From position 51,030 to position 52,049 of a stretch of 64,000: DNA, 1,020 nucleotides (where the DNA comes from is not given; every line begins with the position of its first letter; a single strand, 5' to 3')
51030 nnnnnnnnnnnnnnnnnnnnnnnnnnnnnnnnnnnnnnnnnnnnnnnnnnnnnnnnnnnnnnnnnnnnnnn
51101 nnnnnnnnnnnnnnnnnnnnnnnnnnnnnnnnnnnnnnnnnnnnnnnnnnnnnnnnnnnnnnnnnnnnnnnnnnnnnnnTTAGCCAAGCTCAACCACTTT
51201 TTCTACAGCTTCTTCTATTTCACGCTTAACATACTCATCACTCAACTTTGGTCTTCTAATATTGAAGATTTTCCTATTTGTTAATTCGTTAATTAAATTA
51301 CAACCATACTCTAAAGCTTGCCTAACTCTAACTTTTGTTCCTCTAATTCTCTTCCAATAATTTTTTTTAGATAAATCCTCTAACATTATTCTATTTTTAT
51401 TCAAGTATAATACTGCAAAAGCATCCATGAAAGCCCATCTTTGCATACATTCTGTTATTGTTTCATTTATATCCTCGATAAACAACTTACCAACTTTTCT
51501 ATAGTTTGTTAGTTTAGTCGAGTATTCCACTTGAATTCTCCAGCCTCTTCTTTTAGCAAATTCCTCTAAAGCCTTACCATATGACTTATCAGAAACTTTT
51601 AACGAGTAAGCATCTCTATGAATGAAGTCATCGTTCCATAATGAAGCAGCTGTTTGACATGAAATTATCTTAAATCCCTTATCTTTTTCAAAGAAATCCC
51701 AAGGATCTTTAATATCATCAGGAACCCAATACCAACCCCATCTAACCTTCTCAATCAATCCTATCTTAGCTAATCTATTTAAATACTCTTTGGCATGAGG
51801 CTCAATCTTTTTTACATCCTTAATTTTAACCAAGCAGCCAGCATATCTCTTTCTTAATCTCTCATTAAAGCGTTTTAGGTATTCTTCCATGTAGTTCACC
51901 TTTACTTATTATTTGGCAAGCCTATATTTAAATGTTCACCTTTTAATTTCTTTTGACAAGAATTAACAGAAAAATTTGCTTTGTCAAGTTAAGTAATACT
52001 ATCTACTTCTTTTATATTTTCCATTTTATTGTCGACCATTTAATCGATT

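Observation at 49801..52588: AbiEi/AbiEii (type IV TA / abortive-infection) module bracketed by diverged direct repeats of a small gene and by two tRNA genes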

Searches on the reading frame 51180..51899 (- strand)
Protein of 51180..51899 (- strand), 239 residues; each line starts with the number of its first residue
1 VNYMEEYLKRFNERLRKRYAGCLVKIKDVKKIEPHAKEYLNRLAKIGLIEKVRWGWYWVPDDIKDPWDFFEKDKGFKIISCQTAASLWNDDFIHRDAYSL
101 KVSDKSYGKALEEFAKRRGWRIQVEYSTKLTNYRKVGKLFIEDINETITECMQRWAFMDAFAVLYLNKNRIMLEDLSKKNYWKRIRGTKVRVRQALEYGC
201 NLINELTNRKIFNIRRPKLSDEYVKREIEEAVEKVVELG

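Call 5: search_protein_families(library=pfam, proteins=[window:51180-51899:-], max_evalue=0.1)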
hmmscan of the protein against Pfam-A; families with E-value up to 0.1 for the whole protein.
window:51180-51899:- (239 aa): 1 family
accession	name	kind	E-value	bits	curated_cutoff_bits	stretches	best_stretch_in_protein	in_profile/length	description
PF13338.12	AbiEi_4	-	0.025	15.2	25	0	36-53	28-42/49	Transcriptional regulator, AbiEi antitoxin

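Call 10: search_protein_families(library=ncbifam, proteins=[window:51180-51899:-], max_evalue=1)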
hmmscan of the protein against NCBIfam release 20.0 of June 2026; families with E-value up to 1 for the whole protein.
window:51180-51899:- (239 aa): 1 family
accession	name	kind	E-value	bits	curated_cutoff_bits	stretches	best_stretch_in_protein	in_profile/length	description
TIGR03288.1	CoB_CoM_SS_B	equivalog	0.035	13.4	345.15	1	144-226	101-178/290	CoB--CoM heterodisulfide reductase subunit B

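Call 11: search_protein_families(library=padloc, proteins=[window:51180-51899:-], max_evalue=1)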
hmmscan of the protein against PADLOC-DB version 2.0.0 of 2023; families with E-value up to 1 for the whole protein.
window:51180-51899:- (239 aa): 4 families
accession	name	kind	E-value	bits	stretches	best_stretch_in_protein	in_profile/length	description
PDLC02225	AbiEi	-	0.00016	19.5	1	24-88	20-82/198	AbiEi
PDLC02242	AbiEi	-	0.0023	15.6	1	24-62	18-56/207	AbiEi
PDLC02268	AbiEi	-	0.0068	13.9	1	24-62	13-52/204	AbiEi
PDLC02226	AbiEi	-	0.017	13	1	13-60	9-58/202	AbiEi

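Call 34: find_homologous_proteins(query=window:51180-51899:-)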
Query window:51180-51899:- (239 aa): 383 proteins with E <= 0.001 among 716 candidates; the best 120 are listed.
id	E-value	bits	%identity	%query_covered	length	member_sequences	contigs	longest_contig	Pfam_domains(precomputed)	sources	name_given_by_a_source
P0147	4.8e-155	532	100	99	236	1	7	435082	-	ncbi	ncbi:MAG: hypothetical protein QXY18_00415 [Nitrososphaerota archaeon]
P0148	1.6e-128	445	80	99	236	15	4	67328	-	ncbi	ncbi:MAG: hypothetical protein QXY40_02200 [Candidatus Methanomethylicia archaeon]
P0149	8.9e-128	443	79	99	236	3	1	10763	-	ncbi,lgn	ncbi:MAG: hypothetical protein QXX95_06385 [Nitrososphaerales archaeon]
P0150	7.0e-127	440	78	100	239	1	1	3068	-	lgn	-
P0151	4.8e-124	431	79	99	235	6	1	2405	-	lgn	-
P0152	9.0e-124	430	77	97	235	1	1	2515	-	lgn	-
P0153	4.3e-122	424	75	99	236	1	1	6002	-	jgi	-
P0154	3.0e-121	422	76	99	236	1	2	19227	-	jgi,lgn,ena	-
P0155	3.8e-119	415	75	99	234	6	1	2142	-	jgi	-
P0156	1.2e-117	410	74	100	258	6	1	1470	-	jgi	jgi:predicted transcriptional regulator of viral defense system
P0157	6.6e-117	407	75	99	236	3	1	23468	-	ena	-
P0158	1.4e-116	406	73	99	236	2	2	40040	-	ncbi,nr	ncbi:MAG: hypothetical protein QXR06_00900 [Candidatus Bathyarchaeia archaeon]|nr:hypothetical prote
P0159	2.5e-116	405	72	99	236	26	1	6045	-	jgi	-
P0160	2.1e-115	402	71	100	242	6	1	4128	-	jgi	-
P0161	4.2e-115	401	72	99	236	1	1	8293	-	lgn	-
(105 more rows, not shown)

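Call 38: search_solved_structures(query=A3, max_evalue=10, show_alignments=1)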
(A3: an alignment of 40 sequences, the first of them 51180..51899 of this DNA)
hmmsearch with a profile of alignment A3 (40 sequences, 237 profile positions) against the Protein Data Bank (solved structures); distinct sequences matched with E-value up to 10: 3.
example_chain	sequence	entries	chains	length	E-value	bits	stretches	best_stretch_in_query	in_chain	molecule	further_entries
7eyd_09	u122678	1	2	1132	0.27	13.8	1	4-62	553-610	Phycobiliprotein ApcE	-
5l3s_A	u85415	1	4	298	1.3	11.5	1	5-61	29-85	Signal recognition particle 54 kDa protein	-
5l3v_A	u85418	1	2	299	1.3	11.5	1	5-61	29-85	Signal recognition particle 54 kDa protein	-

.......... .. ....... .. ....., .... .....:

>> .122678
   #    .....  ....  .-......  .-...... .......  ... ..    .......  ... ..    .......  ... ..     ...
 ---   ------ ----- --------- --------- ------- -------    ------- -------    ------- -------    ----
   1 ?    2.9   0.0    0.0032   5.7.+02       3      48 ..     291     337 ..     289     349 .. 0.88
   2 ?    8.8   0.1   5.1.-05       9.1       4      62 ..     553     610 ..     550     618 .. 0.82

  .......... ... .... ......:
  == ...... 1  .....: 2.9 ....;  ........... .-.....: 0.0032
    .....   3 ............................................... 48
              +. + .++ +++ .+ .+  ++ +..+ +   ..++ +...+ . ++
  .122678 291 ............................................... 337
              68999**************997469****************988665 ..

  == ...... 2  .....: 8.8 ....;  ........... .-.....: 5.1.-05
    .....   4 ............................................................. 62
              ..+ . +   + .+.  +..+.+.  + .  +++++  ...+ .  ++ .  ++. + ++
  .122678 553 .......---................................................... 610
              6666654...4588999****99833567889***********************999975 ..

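Call 39: search_protein_families(library=pfam, alignment_id=A3, max_evalue=0.1)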
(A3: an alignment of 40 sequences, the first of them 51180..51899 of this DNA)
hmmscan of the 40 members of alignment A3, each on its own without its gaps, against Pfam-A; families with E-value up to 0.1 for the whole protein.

A. member 1, window:51180-51899:- (239 aa): 1 family
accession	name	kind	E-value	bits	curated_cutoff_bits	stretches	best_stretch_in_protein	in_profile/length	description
PF13338.12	AbiEi_4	-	0.025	15.2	25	0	36-53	28-42/49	Transcriptional regulator, AbiEi antitoxin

B. families by the number of members that match (of 40 scanned): 15 families
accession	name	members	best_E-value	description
PF13338.12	AbiEi_4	10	0.0037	Transcriptional regulator, AbiEi antitoxin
PF16706.11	Izumo-Ig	3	0.0098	Izumo-like Immunoglobulin domain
PF00395.25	SLH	3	0.022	S-layer homology domain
PF03789.18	ELK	1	0.0082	ELK domain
PF01454.25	MAGE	1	0.035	MAGE homology domain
PF02503.22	PP_kinase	1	0.038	Polyphosphate kinase middle domain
PF19570.5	DUF6088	1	0.04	Family of unknown function (DUF6088)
PF08939.15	Bles03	1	0.052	Basophilic leukemia-expressed protein Bles03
PF00070.33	Pyr_redox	1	0.053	Pyridine nucleotide-disulphide oxidoreductase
PF03514.20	GRAS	1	0.059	GRAS domain family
PF22560.2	GMT-wHTH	1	0.066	GMT-like wHTH domain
PF18121.7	TFA2_Winged_2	1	0.068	TFA2 Winged helix domain 2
PF05464.17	Phi-29_GP4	1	0.076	Phi-29-like late genes activator (early protein GP4)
PF13972.11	TetR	1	0.086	Bacterial transcriptional repressor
PF25182.1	NonGDSL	1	0.088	Non-GDSL lipase-like family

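Call 43: find_related_loci(query=A3, collection=metagenome_contigs, flank=6000)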
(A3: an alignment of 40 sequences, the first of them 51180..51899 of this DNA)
Query A3 (239 aa) in metagenome_contigs; peptide patterns used: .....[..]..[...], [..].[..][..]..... (x = any residue, [..] = any of these).
431 stretches matched a pattern; 391 encode a relative of the query (tblastn E <= 1e-3); the best 80 are kept; 80 distinct loci.
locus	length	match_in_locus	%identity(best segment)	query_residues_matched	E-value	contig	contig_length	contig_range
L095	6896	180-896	78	1-239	2e-132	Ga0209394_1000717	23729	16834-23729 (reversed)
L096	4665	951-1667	78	1-239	7e-133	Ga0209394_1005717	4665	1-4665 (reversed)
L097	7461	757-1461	79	4-238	2e-128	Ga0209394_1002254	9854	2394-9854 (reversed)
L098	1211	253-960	76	4-239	1e-136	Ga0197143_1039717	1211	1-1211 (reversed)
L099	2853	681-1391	75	1-239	3e-130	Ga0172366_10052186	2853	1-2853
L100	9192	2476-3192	76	1-239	5e-124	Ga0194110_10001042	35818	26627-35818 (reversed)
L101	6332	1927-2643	75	1-239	6e-123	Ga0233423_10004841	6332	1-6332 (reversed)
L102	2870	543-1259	75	1-239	6e-127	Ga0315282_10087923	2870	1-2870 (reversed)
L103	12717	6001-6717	74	1-239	4e-122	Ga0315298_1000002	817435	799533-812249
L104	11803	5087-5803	72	1-239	8e-121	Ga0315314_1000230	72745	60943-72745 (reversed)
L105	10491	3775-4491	72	1-239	1e-120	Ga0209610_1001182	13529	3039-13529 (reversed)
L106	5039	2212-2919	74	4-239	8e-121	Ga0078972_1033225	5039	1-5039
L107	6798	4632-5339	73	4-239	1e-120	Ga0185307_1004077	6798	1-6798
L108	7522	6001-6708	73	4-239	6e-120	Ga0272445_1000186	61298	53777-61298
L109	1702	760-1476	72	1-239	2e-124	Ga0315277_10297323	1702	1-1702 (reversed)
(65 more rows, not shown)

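Call 49: predict_structure(alignment_id=A3)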
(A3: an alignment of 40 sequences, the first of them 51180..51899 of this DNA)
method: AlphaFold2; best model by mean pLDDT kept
length: 239 residues; sequences in the alignment: 40
mean_pLDDT: 86.1   pTM: 0.71
mean pLDDT of the five models: 86.1, 82.7, 81.3, 69.7, 66.6
residues with pLDDT >= 90: 127; 70-90: 90; 50-70: 9; < 50: 13
segments of 3 or more residues with pLDDT < 50: 83-95
pLDDT, mean of each block of 10 residues (from residue 1): 87 95 95 93 96 96 90 84 44 57 92 94 81 78 81 88 83 86 93 94 93 84 96 86
secondary structure, 60 per line:
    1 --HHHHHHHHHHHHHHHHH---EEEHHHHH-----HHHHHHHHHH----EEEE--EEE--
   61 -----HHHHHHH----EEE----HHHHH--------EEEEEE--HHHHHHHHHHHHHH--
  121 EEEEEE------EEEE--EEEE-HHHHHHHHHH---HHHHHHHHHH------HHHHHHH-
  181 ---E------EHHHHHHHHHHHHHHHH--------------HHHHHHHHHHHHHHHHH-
elements in order: H3-19 E23-25 H26-30 H36-45 E50-53 E56-58 H66-72 E77-79 H84-88 E97-102 H105-118 E121-126 E133-136 E139-142 H144-153 H157-166 H173-179 H192-207 H222-238

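Call 55: fold_search(model_id=the predicted structure, library=pdb)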
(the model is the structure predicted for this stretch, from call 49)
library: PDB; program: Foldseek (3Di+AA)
matches with E <= 10: 427; with E <= 0.001: 1
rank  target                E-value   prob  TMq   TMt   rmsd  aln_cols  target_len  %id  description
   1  6y8q_A                8.5e-04  0.99  0.30  0.35  11.5       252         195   16  AbiEi antitoxin from Streptococcus agalactiae (released 2020-12-16)
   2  6y8q_D                4.6e-03  0.95  0.29  0.36  11.3       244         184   15  AbiEi antitoxin from Streptococcus agalactiae (released 2020-12-16)
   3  4o8s                  1.9e-02  0.80  0.27  0.28  11.7       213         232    9  Crystal structure of JHP933 from Helicobacter pylori (released 2014-09-10)
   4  5fwy_D                1.9e-01  0.08  0.13  0.09  19.6       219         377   10  Crystal structure of the AMPA receptor GluA2/A3 N-terminal domain heterodimer (released 2016-03-16)
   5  3n6v_D                2.2e-01  0.08  0.14  0.10  20.0       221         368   12  Structure of the GluA2 NTD-dimer interface mutant, T78A (released 2011-03-09)
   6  6hcy_A                4.5e-01  0.09  0.18  0.11  20.5       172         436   10  human STEAP4 bound to NADP, FAD, heme and Fe(III)-NTA. (released 2018-10-24)
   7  3n6v_A                4.5e-01  0.07  0.15  0.10  20.0       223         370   11  Structure of the GluA2 NTD-dimer interface mutant, T78A (released 2011-03-09)
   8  5l1g_C                4.7e-01  0.07  0.15  0.06  19.6       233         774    8  AMPA subtype ionotropic glutamate receptor GluA2 in complex with GYKI-Br (released 2016-10-19)
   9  9hpd_C                4.7e-01  0.06  0.14  0.08  19.1       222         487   10  The NTD dimer and the interfacing LBD region of the AMPAR complex GluA3- TARP gamma2 in the open state. (released 2025-07-09)
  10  9hpe_C                4.7e-01  0.06  0.14  0.08  19.7       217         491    9  The NTD dimer and the interfacing LBD region of the AMPAR complex GluA3- TARP gamma2 in the apo state (released 2025-07-09)
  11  4u1x_B                5.6e-01  0.06  0.14  0.06  19.9       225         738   12  Full length GluA2-kainate-(R,R)-2b complex crystal form B (released 2014-08-20)
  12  4wse_B                6.0e-01  0.21  0.27  0.15  13.5       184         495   11  Crystal structure of the Mimivirus polyadenylate synthase (released 2015-04-01)
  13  5un1_F                6.0e-01  0.06  0.15  0.10  31.2       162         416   14  Crystal structure of GluN1/GluN2B delta-ATD NMDA receptor (released 2018-02-07)
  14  5ide_B                6.3e-01  0.06  0.13  0.06  19.0       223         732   10  Cryo-EM structure of GluA2/3 AMPA receptor heterotetramer (model I) (released 2016-03-16)
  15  5idf_B                6.3e-01  0.06  0.13  0.06  19.0       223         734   10  Cryo-EM structure of GluA2/3 AMPA receptor heterotetramer (model II) (released 2016-03-16)
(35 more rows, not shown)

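Call 61: find_related_loci(query=A3, collection=viral_contigs, flank=8000)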
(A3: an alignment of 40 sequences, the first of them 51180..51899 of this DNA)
Query A3 (239 aa) in viral_contigs; peptide patterns used: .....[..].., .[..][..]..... (x = any residue, [..] = any of these).
25 stretches matched a pattern, but none encodes a relative of the query by tblastn (E <= 1e-3).

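Call 62: search_dna_similar(query=window:51180-51899:-, collection=plasmids, mode=protein, max_evalue=0.001)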
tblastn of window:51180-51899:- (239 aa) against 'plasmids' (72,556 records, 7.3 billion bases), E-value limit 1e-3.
No match.

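Call 72: find_encoding_contigs(protein=P0148, flank=8000, max_places=4)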
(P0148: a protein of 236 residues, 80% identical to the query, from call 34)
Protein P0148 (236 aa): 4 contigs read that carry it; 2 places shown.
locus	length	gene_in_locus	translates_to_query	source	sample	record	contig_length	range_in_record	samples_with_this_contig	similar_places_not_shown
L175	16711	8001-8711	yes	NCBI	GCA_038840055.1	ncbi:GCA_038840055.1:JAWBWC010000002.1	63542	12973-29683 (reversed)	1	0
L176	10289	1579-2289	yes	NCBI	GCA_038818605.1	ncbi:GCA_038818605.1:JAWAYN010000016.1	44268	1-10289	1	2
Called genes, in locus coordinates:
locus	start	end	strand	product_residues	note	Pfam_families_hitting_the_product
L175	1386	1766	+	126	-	PF01920:Prefoldin_2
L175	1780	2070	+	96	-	PF11419:DUF3194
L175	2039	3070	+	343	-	PF01368:DHH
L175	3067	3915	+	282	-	PF00005:ABC_tran, PF02463:SMC_N (weak), PF13304:AAA_21 (faint)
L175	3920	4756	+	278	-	PF00005:ABC_tran, PF02463:SMC_N, PF13304:AAA_21 (weak)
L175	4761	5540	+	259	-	PF02361:CbiQ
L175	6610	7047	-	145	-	PF01609:DDE_Tnp_1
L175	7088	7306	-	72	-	PF13737:DDE_Tnp_1_5 (weak)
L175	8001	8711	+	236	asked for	-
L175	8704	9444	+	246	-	-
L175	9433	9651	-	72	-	-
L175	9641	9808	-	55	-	-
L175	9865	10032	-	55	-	-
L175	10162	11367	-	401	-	PF04389:Peptidase_M28 (faint), PF01546:Peptidase_M20, PF07687:M20_dimer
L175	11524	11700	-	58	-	-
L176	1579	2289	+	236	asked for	-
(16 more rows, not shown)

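Call 84: search_protein_representatives(alignment_id=A3)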
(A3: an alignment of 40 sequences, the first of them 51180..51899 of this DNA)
Query: 40 sequences, 237 profile positions. Proteins with E-value up to 0.001 (for the whole library): 63; up to 1e-10: 43; up to 1e-30: 16. The best 63 are listed.
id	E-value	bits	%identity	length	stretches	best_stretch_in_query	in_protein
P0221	1.5e-120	417.3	-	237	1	1-237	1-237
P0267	8.8e-78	277.3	-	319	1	1-237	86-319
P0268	1.2e-75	270.3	-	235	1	4-236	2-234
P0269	3.7e-73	262.2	-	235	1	1-236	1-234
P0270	2.1e-71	256.4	-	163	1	75-237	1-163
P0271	3.3e-70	252.5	-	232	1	8-237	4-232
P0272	1.1e-66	240.9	-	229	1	1-237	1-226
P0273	2.3e-65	236.6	-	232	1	5-235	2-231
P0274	8.3e-64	231.5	-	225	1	1-199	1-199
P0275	3.3e-55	203.4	-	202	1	3-177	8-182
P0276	1.2e-45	172.1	-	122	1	3-122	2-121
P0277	5.5e-40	153.6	-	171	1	81-236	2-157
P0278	1.4e-37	145.7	-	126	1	126-226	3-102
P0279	2.7e-32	128.4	-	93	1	149-237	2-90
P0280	1.3e-31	126.2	-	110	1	130-236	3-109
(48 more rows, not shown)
